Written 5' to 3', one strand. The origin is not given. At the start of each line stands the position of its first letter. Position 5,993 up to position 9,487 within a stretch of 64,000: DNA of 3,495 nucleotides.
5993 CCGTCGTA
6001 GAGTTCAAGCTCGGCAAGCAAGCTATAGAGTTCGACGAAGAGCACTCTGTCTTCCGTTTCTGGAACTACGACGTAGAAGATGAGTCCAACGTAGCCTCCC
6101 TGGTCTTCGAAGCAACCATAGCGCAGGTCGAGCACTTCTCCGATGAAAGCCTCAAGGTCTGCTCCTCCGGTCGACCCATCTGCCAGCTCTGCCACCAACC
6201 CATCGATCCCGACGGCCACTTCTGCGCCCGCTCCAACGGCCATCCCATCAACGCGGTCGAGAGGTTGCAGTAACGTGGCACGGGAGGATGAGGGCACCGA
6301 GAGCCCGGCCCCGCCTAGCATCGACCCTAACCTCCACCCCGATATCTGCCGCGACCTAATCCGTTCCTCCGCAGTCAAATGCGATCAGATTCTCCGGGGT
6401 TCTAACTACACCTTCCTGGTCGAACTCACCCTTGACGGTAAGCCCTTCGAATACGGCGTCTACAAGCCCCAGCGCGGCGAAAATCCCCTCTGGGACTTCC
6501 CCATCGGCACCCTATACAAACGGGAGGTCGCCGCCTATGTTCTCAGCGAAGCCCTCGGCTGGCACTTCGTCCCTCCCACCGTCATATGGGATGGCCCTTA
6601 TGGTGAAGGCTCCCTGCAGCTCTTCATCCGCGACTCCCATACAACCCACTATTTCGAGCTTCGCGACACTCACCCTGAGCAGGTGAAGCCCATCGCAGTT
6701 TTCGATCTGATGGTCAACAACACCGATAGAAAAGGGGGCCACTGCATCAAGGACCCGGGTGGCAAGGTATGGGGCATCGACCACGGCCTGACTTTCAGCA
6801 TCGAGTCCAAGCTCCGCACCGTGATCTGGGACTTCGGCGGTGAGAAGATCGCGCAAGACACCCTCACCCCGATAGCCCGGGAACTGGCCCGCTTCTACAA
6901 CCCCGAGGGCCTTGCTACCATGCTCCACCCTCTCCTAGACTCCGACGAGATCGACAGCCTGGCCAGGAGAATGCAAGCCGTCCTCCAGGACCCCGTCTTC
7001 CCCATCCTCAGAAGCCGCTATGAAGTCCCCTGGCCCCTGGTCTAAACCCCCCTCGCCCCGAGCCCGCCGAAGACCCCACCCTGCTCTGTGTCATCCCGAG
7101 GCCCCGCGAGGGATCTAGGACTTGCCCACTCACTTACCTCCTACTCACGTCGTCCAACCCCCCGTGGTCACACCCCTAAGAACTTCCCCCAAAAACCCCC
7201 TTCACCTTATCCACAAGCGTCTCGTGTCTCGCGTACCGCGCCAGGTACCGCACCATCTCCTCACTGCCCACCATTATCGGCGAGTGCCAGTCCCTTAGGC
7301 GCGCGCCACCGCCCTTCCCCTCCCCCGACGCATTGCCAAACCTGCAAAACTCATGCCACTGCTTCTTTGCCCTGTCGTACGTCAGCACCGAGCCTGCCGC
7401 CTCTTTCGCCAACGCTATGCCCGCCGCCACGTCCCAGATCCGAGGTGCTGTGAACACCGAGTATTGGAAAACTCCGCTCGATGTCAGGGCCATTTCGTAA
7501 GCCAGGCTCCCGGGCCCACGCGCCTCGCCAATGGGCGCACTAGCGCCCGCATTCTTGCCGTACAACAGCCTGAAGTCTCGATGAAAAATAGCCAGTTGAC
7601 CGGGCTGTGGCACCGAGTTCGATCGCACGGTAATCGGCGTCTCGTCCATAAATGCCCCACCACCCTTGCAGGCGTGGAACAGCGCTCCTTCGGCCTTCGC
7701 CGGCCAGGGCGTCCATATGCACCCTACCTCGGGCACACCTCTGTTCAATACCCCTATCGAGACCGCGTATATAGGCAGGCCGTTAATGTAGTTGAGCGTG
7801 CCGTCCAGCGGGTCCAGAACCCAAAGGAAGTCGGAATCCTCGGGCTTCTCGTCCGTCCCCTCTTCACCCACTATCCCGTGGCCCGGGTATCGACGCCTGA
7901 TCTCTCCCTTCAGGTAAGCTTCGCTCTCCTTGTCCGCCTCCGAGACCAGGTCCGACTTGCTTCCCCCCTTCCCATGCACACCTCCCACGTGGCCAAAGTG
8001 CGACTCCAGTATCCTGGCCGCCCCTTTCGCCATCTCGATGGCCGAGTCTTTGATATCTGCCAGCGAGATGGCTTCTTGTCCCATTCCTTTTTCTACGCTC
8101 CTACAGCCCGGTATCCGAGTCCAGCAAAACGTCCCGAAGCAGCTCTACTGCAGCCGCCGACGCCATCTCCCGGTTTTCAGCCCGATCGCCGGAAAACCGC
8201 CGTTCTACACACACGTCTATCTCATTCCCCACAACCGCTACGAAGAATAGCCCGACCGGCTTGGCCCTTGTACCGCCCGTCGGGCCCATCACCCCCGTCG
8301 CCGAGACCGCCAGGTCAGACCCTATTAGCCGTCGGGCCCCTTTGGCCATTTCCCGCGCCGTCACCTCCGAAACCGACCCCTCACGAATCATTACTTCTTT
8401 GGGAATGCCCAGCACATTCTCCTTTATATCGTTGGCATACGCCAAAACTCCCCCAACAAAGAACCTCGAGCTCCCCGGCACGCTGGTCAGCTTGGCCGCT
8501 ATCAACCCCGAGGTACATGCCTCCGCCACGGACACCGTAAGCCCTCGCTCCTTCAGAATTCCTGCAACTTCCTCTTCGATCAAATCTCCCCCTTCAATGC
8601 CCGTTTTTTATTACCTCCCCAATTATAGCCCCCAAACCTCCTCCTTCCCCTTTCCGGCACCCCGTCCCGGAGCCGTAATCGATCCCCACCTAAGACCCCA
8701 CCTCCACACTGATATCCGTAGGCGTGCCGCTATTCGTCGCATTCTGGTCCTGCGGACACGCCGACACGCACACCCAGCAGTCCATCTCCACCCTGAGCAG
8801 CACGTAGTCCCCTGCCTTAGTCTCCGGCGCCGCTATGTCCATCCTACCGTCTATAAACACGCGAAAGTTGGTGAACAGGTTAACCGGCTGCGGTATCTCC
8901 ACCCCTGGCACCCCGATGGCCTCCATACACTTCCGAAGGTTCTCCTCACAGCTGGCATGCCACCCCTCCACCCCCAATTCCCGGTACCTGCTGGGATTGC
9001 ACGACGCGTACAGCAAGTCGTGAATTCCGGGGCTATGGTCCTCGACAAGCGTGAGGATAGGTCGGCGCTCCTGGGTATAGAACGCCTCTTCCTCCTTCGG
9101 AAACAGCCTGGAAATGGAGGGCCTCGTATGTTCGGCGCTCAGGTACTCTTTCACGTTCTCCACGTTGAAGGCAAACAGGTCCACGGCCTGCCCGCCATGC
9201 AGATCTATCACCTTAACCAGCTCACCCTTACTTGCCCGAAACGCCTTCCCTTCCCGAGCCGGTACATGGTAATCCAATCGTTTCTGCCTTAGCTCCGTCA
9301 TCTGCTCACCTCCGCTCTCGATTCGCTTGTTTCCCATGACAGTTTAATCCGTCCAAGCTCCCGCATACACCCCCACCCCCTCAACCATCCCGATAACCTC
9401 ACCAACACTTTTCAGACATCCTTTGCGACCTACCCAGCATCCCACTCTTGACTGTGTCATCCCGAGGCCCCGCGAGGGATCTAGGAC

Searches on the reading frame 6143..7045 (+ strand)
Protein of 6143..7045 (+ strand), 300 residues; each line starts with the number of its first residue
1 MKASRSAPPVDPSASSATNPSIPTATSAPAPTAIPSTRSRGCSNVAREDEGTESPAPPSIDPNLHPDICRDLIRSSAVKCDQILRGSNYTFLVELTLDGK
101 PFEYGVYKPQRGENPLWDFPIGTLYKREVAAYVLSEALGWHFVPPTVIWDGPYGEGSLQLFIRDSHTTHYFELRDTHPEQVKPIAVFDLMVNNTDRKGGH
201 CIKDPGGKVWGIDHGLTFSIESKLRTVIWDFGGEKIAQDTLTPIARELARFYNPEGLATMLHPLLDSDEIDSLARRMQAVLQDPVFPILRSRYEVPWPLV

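Call 32: search_protein_families(library=pfam, proteins=[window:6143-7045:+], max_evalue=0.0001)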
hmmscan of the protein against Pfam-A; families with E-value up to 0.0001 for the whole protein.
window:6143-7045:+ (300 aa): 1 family
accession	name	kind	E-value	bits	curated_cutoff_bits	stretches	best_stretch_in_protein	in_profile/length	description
PF00454.33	PI3_PI4_kinase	-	3.1e-05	24.5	27.1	1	152-222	104-176/241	Phosphatidylinositol 3- and 4-kinase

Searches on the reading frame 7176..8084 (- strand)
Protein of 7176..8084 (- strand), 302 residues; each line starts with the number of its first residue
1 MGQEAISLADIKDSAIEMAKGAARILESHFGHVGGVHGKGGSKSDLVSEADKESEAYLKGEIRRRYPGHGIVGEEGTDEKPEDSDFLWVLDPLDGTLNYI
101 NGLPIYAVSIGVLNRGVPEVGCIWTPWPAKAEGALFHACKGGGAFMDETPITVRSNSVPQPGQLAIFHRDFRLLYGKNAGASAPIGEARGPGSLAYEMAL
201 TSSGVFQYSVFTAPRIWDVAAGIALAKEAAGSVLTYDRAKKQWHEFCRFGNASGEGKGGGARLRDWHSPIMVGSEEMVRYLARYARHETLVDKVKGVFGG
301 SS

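Call 32: search_protein_families(library=pfam, proteins=[window:7176-8084:-], max_evalue=0.0001)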
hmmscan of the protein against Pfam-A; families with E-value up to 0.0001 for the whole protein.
window:7176-8084:- (302 aa): 1 family
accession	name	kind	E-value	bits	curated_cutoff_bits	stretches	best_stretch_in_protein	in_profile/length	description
PF00459.30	Inositol_P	-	1e-46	160.1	27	1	12-239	6-241/271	Inositol monophosphatase family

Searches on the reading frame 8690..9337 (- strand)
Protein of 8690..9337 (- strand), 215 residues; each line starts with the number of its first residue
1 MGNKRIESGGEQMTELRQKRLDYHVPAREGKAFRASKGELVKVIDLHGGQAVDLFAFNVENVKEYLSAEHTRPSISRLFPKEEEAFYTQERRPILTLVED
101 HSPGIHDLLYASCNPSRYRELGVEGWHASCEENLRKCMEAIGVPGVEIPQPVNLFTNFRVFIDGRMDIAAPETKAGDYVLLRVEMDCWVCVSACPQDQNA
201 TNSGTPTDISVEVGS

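Call 32: search_protein_families(library=pfam, proteins=[window:8690-9337:-], max_evalue=0.0001)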
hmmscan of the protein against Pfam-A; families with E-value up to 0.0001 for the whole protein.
window:8690-9337:- (215 aa): 1 family
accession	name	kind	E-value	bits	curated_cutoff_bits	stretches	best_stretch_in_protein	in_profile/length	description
PF09347.15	DUF1989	-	1.5e-42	145.5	27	1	24-187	2-167/168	Domain of unknown function (DUF1989)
